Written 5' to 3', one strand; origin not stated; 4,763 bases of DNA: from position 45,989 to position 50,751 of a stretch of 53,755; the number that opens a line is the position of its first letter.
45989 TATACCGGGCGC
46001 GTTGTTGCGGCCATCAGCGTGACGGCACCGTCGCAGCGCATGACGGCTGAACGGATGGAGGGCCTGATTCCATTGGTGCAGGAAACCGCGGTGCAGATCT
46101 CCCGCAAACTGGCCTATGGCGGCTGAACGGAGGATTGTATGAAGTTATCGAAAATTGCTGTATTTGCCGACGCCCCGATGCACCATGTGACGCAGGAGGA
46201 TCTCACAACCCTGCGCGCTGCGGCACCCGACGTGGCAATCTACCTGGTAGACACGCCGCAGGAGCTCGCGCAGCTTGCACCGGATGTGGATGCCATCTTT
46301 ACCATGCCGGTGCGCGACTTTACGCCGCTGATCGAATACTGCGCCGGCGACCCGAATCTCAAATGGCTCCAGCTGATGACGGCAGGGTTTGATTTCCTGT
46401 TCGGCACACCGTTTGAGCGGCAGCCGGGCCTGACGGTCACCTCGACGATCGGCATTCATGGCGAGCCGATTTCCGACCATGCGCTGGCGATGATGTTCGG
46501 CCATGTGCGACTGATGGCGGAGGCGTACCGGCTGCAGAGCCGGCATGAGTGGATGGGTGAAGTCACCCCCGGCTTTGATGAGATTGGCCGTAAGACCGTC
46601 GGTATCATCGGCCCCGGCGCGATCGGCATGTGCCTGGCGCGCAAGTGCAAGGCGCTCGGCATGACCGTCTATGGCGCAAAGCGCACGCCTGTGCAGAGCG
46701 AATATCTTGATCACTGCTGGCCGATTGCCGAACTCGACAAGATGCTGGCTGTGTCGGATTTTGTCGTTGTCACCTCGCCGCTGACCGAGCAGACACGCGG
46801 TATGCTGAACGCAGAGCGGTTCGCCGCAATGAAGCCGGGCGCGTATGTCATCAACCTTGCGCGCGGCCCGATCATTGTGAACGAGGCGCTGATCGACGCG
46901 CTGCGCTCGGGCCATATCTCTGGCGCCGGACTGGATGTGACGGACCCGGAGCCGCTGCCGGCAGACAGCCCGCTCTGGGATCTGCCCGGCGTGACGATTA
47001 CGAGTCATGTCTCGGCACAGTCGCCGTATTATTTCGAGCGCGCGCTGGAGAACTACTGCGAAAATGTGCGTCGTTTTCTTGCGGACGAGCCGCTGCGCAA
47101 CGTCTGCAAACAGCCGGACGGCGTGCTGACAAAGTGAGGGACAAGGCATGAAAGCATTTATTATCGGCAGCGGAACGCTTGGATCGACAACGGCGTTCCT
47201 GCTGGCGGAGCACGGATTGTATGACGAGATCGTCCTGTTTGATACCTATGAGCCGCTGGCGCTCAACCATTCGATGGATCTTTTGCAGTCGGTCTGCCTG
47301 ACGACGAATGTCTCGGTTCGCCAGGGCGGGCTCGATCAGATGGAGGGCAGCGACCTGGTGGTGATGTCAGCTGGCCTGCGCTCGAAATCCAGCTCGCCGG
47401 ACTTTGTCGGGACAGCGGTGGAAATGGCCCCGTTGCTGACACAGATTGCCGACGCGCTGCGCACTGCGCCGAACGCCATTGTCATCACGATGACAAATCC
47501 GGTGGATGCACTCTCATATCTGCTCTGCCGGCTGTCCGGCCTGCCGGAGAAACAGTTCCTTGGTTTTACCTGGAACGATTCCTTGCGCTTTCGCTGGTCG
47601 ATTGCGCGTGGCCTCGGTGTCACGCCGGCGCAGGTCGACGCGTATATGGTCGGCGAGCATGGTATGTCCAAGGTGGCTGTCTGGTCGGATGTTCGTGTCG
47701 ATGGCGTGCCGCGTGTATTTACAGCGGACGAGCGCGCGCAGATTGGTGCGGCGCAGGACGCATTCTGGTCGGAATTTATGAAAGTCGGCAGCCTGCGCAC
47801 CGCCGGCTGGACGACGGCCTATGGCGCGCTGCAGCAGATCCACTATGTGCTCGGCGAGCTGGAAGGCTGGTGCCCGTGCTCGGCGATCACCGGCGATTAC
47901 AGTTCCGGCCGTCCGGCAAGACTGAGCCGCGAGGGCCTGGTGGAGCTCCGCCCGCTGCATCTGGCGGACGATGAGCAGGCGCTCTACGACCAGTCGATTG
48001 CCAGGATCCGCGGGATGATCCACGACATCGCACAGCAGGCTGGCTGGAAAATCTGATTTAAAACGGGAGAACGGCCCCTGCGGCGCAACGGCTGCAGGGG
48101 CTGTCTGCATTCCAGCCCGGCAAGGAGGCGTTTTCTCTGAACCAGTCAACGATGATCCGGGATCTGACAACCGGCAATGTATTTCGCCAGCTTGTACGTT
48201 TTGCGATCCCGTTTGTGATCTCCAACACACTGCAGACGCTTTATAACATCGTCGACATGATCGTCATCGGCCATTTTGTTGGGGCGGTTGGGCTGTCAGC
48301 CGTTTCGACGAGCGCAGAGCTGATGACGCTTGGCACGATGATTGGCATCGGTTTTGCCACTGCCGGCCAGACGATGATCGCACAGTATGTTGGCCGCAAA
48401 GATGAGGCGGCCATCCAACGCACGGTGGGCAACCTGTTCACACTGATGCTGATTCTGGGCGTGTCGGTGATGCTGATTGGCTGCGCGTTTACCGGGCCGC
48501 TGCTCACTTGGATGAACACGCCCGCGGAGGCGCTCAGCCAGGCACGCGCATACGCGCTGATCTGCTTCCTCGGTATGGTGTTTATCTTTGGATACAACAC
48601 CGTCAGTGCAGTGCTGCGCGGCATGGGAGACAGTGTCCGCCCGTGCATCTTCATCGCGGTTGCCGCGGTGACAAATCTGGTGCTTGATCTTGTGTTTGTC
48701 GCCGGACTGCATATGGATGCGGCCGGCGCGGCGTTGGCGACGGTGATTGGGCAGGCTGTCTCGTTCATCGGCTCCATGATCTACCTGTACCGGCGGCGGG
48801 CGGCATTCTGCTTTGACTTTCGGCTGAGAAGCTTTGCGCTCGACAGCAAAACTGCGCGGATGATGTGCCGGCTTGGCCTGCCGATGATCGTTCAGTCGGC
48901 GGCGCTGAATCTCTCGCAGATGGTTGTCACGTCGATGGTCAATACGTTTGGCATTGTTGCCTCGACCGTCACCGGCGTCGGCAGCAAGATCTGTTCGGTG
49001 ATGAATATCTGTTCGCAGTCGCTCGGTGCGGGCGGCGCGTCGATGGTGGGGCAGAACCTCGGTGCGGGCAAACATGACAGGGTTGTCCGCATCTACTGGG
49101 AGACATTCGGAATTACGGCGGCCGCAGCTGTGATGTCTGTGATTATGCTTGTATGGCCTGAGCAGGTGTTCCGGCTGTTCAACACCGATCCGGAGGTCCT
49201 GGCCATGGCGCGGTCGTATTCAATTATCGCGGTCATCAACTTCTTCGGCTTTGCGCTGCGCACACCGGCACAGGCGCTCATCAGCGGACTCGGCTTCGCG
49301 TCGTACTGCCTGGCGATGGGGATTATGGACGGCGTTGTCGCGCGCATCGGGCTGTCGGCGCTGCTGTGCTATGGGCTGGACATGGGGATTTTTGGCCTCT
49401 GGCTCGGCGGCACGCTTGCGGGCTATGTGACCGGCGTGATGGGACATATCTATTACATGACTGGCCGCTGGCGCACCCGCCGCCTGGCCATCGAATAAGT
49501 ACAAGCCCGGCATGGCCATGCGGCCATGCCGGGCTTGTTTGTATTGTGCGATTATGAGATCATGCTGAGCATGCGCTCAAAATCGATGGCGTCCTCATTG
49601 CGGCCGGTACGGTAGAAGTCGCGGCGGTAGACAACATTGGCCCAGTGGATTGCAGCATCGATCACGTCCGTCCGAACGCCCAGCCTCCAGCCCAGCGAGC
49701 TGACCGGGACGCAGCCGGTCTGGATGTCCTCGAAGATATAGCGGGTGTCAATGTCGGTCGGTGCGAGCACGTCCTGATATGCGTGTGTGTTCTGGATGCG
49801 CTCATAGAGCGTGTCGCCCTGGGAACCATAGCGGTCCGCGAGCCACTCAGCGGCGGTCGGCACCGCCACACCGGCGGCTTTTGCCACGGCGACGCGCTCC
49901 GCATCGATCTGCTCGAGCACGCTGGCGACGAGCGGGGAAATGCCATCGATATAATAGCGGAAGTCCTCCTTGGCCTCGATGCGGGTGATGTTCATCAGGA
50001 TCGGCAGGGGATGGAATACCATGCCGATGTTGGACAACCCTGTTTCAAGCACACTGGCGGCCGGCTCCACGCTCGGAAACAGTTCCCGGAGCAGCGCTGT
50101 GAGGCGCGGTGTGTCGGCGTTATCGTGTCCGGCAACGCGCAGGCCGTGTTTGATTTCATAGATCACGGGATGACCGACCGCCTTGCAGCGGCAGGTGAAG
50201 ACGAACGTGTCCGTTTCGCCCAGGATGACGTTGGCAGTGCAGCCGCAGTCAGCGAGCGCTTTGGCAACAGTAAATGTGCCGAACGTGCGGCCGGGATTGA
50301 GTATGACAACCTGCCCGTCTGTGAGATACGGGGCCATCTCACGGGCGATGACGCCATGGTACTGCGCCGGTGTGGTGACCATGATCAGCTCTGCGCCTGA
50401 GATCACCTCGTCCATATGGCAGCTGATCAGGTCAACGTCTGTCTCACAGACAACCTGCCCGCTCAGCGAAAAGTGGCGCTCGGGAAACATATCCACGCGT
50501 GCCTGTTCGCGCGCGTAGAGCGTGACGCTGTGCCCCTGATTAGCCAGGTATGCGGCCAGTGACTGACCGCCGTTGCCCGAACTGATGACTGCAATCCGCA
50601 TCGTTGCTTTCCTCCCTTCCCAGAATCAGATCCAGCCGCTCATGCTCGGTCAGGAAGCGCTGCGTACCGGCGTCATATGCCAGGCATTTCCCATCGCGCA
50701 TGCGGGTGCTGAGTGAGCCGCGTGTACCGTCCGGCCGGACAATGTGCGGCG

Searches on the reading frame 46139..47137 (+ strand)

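Call 33: search_protein_families(library=pfam, max_evalue=0.0001, proteins=[window:46139-47137:+])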
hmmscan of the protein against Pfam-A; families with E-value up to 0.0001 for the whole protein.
window:46139-47137:+ (332 aa): 2 families
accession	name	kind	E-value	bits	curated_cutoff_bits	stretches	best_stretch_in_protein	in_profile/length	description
PF02826.25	2-Hacid_dh_C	-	1.8e-56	190.8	25.1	1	116-292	1-178/178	D-isomer specific 2-hydroxyacid dehydrogenase, NAD binding domain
PF00389.36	2-Hacid_dh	-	7.2e-08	32.6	24.6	1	15-322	5-132/134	D-isomer specific 2-hydroxyacid dehydrogenase, catalytic domain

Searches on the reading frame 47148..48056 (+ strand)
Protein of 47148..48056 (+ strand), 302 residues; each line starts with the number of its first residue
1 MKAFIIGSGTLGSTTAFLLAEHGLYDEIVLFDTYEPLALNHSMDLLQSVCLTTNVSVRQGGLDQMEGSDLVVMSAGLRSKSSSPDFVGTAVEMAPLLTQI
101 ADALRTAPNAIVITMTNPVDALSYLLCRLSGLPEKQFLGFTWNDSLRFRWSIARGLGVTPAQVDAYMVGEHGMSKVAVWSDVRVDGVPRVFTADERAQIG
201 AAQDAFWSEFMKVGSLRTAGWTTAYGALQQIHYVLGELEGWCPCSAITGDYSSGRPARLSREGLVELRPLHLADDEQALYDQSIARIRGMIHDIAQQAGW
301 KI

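Call 33: search_protein_families(library=pfam, max_evalue=0.0001, proteins=[window:47148-48056:+])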
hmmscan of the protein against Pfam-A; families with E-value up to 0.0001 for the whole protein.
window:47148-48056:+ (302 aa): 2 families
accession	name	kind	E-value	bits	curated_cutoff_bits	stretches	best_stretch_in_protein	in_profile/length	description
PF00056.29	Ldh_1_N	-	1.1e-16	61.6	27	1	2-139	2-141/141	lactate/malate dehydrogenase, NAD binding domain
PF02866.23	Ldh_1_C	-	2e-09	38.1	22.6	1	144-197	4-57/174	lactate/malate dehydrogenase, alpha/beta C-terminal domain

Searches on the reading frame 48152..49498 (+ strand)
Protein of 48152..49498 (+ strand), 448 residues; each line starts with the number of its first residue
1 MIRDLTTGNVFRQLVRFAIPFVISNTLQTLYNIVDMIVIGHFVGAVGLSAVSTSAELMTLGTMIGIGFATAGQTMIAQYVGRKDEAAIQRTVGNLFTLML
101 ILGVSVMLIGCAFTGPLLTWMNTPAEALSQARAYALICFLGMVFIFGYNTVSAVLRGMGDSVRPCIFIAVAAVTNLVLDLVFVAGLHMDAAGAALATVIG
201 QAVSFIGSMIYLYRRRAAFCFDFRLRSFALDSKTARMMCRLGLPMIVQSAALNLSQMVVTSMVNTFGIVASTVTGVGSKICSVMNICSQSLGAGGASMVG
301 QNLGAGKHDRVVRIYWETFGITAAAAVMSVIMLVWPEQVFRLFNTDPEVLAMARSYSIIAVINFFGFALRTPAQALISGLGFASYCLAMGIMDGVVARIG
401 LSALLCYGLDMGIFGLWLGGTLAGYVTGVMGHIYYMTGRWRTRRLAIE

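Call 30: search_protein_families(library=pfam, max_evalue=0.0001, proteins=[window:48152-49498:+])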
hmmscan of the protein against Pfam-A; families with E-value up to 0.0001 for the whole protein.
window:48152-49498:+ (448 aa): 2 families
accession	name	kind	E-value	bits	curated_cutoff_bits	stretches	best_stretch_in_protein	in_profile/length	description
PF01554.23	MatE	-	9.6e-46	155.9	24.9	2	20-180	1-160/161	MatE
PF01943.22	Polysacc_synt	-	1.2e-05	25.3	28.2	0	11-68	204-261/274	Polysaccharide biosynthesis protein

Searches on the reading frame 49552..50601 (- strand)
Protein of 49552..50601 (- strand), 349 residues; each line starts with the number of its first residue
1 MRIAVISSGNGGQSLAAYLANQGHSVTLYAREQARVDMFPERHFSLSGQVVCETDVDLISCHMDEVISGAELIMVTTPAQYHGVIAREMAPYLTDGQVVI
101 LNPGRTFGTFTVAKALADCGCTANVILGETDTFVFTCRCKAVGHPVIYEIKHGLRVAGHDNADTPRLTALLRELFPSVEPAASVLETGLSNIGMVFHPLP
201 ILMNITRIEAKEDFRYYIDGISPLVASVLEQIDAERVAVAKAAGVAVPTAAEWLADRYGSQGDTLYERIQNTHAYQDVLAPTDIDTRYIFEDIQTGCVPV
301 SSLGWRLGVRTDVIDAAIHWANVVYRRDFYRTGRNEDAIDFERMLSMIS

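Call 33: search_protein_families(library=pfam, max_evalue=0.0001, proteins=[window:49552-50601:-])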
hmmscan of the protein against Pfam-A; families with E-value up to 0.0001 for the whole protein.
window:49552-50601:- (349 aa): 5 families
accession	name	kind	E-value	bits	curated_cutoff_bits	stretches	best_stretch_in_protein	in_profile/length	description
PF02317.23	Octopine_DH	-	8.2e-47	159.4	30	1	181-324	2-149/150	NAD/NADP octopine/nopaline dehydrogenase, alpha-helical domain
PF01210.29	NAD_Gly3P_dh_N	-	1.6e-09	38.4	23.1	1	3-100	2-100/158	NAD-dependent glycerol-3-phosphate dehydrogenase N-terminus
PF02558.23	ApbA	-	1.5e-07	31.6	22.2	1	3-101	1-98/150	Ketopantoate reductase PanE/ApbA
PF03446.21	NAD_binding_2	-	5.9e-06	26.8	21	1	2-100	1-90/161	NAD binding domain of 6-phosphogluconate dehydrogenase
PF03807.23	F420_oxidored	-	1.2e-05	26.3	21.6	1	2-100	1-89/94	NADP oxidoreductase coenzyme F420-dependent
